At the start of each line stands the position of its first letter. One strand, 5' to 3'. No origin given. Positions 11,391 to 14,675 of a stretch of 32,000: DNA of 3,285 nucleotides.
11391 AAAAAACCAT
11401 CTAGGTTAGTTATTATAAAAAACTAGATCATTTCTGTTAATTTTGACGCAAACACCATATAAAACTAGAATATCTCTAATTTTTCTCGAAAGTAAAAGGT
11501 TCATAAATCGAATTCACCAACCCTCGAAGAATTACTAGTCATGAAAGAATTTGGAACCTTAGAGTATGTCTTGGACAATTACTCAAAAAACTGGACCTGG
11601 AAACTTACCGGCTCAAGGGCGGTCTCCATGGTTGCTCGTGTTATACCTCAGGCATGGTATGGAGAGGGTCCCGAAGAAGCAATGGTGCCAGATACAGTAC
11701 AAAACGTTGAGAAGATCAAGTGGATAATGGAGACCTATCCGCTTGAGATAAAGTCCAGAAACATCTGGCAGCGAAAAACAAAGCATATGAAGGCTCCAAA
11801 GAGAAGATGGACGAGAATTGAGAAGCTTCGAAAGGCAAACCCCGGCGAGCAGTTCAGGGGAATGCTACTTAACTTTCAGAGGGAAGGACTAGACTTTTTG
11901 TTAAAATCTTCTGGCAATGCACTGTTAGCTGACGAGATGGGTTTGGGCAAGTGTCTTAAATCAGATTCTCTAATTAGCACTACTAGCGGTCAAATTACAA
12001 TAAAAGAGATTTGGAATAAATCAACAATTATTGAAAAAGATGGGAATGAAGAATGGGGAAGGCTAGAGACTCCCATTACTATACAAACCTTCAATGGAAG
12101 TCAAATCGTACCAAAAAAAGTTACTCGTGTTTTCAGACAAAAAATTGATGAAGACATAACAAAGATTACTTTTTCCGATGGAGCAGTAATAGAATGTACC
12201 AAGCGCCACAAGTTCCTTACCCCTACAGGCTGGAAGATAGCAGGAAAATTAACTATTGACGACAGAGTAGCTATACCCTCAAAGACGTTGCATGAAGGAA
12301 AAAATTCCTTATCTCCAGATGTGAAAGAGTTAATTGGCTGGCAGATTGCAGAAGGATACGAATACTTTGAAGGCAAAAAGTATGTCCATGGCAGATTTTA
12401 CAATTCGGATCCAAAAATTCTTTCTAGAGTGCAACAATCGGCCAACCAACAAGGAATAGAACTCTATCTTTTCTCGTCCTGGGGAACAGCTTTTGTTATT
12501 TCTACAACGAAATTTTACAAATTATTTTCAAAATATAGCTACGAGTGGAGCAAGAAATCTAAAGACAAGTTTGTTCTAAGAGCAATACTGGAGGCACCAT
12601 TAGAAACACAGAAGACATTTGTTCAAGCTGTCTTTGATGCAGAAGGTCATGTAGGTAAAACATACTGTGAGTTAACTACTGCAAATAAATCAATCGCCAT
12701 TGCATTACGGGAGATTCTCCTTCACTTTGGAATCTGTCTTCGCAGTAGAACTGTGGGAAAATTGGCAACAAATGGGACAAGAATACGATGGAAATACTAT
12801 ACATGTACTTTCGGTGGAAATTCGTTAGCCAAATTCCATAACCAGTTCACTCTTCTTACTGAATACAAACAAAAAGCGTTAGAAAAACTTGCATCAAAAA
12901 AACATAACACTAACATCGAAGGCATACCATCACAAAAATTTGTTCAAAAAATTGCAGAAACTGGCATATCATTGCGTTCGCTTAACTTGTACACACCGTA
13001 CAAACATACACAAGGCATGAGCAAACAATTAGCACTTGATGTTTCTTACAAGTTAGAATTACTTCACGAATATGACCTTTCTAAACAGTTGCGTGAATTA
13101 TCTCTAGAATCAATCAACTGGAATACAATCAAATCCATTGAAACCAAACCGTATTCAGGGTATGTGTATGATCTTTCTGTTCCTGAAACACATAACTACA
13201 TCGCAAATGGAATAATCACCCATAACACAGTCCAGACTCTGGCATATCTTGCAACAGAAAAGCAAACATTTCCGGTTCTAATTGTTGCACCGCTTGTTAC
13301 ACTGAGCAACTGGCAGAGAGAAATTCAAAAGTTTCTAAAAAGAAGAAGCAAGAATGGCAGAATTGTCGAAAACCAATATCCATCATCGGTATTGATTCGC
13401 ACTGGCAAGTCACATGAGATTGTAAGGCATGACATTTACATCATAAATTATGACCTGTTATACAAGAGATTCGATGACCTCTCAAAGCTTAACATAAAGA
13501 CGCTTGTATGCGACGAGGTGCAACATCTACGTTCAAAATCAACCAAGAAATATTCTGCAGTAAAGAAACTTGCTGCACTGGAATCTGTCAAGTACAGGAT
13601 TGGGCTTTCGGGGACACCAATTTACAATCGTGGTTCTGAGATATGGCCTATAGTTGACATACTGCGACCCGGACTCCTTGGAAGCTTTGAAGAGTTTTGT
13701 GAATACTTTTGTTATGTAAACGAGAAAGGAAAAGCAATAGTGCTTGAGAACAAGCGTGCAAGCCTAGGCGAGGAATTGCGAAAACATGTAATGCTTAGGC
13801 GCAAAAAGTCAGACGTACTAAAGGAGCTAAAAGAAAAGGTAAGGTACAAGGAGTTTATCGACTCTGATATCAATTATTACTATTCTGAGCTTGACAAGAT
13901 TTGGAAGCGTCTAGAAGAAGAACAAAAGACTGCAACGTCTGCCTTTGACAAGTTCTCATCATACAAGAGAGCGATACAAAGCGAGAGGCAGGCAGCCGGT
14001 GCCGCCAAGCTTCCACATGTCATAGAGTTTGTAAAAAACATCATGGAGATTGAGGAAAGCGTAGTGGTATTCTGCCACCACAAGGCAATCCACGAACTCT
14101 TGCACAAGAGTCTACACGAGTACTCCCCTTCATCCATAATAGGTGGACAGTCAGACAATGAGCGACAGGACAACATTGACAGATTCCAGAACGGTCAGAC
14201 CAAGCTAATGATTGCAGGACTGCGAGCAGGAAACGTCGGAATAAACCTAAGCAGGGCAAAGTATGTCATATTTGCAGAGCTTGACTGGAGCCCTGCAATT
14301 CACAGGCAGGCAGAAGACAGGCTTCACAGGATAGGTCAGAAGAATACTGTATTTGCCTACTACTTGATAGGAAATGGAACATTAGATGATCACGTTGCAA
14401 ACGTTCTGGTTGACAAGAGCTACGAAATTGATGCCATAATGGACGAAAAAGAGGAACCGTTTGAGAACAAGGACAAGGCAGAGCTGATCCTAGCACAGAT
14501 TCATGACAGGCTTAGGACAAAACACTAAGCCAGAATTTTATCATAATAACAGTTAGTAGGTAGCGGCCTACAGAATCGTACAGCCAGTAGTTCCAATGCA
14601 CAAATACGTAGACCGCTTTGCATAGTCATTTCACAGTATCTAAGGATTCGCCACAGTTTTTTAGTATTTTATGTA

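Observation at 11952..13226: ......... intein inserted exactly inside the Walker A motif of an SNF2 helicase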

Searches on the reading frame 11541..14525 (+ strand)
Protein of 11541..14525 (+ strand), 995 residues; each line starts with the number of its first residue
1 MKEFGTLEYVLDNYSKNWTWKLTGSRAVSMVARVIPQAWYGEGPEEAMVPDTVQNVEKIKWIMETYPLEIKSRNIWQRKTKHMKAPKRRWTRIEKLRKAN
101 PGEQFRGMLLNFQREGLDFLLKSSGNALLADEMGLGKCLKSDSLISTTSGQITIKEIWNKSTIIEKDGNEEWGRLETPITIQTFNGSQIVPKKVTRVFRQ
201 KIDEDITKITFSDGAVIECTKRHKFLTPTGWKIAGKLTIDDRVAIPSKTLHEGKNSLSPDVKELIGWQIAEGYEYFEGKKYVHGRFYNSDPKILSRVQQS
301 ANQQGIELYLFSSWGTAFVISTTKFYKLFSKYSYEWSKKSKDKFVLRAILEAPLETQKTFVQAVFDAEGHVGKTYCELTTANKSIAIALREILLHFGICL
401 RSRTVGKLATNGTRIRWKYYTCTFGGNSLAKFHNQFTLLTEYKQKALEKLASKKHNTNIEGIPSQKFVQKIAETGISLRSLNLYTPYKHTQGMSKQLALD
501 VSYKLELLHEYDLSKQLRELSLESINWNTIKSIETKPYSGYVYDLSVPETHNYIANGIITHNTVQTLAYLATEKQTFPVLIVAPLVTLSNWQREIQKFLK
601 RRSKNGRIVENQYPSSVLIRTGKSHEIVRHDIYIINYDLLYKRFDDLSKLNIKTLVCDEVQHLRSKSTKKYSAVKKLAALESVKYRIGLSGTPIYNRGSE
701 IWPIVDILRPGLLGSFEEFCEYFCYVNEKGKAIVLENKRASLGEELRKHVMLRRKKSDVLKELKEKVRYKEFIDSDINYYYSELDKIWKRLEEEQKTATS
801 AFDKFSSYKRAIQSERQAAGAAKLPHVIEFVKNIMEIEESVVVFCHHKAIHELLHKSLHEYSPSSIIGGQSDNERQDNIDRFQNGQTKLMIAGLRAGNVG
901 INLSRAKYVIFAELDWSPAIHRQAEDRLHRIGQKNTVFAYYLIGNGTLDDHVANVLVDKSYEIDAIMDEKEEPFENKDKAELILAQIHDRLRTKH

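Call 3: search_protein_families(library=pfam, proteins=[window:11541-14525:+], max_evalue=1)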
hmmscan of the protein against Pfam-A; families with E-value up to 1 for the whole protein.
window:11541-14525:+ (995 aa): 4 families
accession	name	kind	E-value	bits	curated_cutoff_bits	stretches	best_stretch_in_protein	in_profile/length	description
PF00176.29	SNF2-rel_dom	-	1.8e-37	129.5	24.9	1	112-781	1-250/290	SNF2-related domain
PF14890.11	Intein_splicing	-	4.2e-24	85.6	35.8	1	151-562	9-155/155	Intein splicing domain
PF00271.37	Helicase_C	-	1.9e-16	60.7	23.5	1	829-932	4-110/110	Helicase conserved C-terminal domain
PF14528.11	LAGLIDADG_3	-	7.1e-08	33.1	22.5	1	357-433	3-78/82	LAGLIDADG-like domain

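Call 4: search_protein_families(library=ncbifam, proteins=[window:11541-14525:+], max_evalue=1)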
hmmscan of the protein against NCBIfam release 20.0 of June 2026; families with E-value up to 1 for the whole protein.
window:11541-14525:+ (995 aa): 25 families
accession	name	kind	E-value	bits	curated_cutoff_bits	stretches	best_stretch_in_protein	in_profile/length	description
NF058637.1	helic_SCO1167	equivalog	1.3e-54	185.6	1200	3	818-982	759-925/932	SCO1167/SCO6262 family helicase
NF053675.1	pilus_reg_Snf2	equivalog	4.5e-45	154.1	1100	1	562-972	616-1013/1029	pilus expression-regulating Snf2 family helicase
NF041790.1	anti-phage_ZorD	equivalog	4.6e-31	107.6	1500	2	636-941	710-1034/1035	type I Zorya anti-phage system protein ZorD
NF011418.0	PRK14845.1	equivalog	6.3e-30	103.7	756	2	135-459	21-320/1049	translation initiation factor IF-2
NF005852.0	PRK07773.1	equivalog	1.9e-26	92.6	780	1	178-565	424-829/886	replicative DNA helicase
NF011287.0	PRK14698.1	equivalog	3.3e-12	45.2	1238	1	119-401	221-534/1017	V-type ATP synthase subunit A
NF045703.1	rSAM_Tes_intein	exception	8.3e-12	43.7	1700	3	257-462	367-568/1040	tetraether lipid synthase Tes, intein-containing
NF041062.1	DpdE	equivalog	1.4e-11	43.1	500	1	784-944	488-655/1048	protein DpdE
NF011491.0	PRK14898.1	equivalog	3.6e-11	41.9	783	1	265-570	249-551/860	DNA-directed RNA polymerase subunit A''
NF006207.0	PRK08332.1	equivalog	4.5e-11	40.7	2400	3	204-280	946-1024/1684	vitamin B12-dependent ribonucleotide reductase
TIGR01443.1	intein_Cterm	domain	1.4e-10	41.1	15.6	1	541-563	1-24/24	intein C-terminal splicing region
NF042964.1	phospholipD_antiphage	equivalog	1.4e-10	40.2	1100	2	867-967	725-826/895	phospholipase D-like domain-containing anti-phage protein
NF003157.0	PRK04132.1-2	equivalog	2.4e-10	39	1103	2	122-459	34-363/864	replication factor C small subunit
NF003159.0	PRK04132.1-4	equivalog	2.2e-09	35.9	999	2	127-529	49-420/852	replication factor C small subunit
TIGR01445.1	intein_Nterm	domain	1e-08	36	24.5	1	138-227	1-83/83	intein N-terminal splicing region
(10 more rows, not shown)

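Call 11: find_encoding_contigs(protein=window:11541-14525:+, flank=10000, max_places=4)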
Protein window:11541-14525:+ (995 aa): no gene with exactly this product is on record in the collection.

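Call 17: find_related_loci(query=window:11541-14525:+, collection=genome_contigs, flank=3000)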
Query window:11541-14525:+ (995 aa) in genome_contigs; peptide patterns used: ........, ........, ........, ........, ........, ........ (x = any residue, [..] = any of these).
87 stretches matched a pattern; 60 encode a relative of the query (tblastn E <= 1e-3); 58 distinct loci.
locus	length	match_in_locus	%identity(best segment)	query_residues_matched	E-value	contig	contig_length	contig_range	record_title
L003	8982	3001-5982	84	1-994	0e+0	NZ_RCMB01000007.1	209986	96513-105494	Candidatus Nitrosotalea sp. TS ctg7180000000048, whole genome shotgun sequence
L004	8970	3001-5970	79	1-991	0e+0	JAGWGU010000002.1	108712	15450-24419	MAG: Thaumarchaeota archaeon isolate REEA57 REEA57-150_128, whole genome shotgun sequence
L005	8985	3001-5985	85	1-995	0e+0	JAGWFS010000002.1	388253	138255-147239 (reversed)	MAG: Thaumarchaeota archaeon isolate REEA14 REEA14_2_length_388253_cov_14.720269, whole genome shotgun sequence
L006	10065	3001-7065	76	1-995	0e+0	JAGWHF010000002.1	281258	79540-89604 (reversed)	MAG: Thaumarchaeota archaeon isolate REEA70 REEA70_2_length_281318_cov_11.736692, whole genome shotgun sequence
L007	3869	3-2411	80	188-991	0e+0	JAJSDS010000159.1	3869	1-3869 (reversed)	MAG: Nitrosotalea sp. isolate sed-bin190 NODE_159_length_3869_cov_9.971519, whole genome shotgun sequence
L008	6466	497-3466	79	1-991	0e+0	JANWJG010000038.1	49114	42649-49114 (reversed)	MAG: Nitrosotalea sp. isolate CRAIB_MAG61 c_000000044619, whole genome shotgun sequence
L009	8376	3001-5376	91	1-994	0e+0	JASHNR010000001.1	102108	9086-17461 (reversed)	MAG: Nitrosopumilaceae archaeon isolate JOPF002 JOPF_N012_contig_4503, whole genome shotgun sequence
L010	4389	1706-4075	86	1-994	0e+0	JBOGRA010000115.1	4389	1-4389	MAG: Nitrosotalea sp. isolate SE1508_metabat2.bin.14 NODE_9592_length_4389_cov_2.144768, whole genome shotgun sequence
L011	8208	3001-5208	83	1-995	0e+0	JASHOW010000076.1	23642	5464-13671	MAG: Nitrosopumilaceae archaeon isolate JOPF033 JOPF_NEAR_contig_740870, whole genome shotgun sequence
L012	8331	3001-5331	88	1-995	0e+0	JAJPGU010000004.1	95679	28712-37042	MAG: Thaumarchaeota archaeon isolate Centralia_MAG_109 k107_19562545, whole genome shotgun sequence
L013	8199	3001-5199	83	1-995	0e+0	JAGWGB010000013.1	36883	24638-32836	MAG: Thaumarchaeota archaeon isolate REEA25 REEA25_13_length_36883_cov_3.742596, whole genome shotgun sequence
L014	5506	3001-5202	83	1-995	0e+0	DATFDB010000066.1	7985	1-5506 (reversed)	MAG TPA_asm: Nitrosotalea sp. isolate SMAG_U8569 k141_1045636, whole genome shotgun sequence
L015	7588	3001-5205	81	1-994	0e+0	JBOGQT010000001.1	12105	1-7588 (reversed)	MAG: Nitrosotalea sp. isolate TC-S_metawrap_bin.228 k127_1512400, whole genome shotgun sequence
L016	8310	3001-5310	81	1-991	0e+0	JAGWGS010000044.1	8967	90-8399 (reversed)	MAG: Thaumarchaeota archaeon isolate REEA54 REEA54_44_length_8967_cov_3.721597, whole genome shotgun sequence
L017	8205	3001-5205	76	1-994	0e+0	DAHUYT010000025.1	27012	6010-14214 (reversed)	MAG TPA_asm: Thaumarchaeota archaeon isolate clean277 NODE_25_length_27012_cov_5.010730, whole genome shotgun sequence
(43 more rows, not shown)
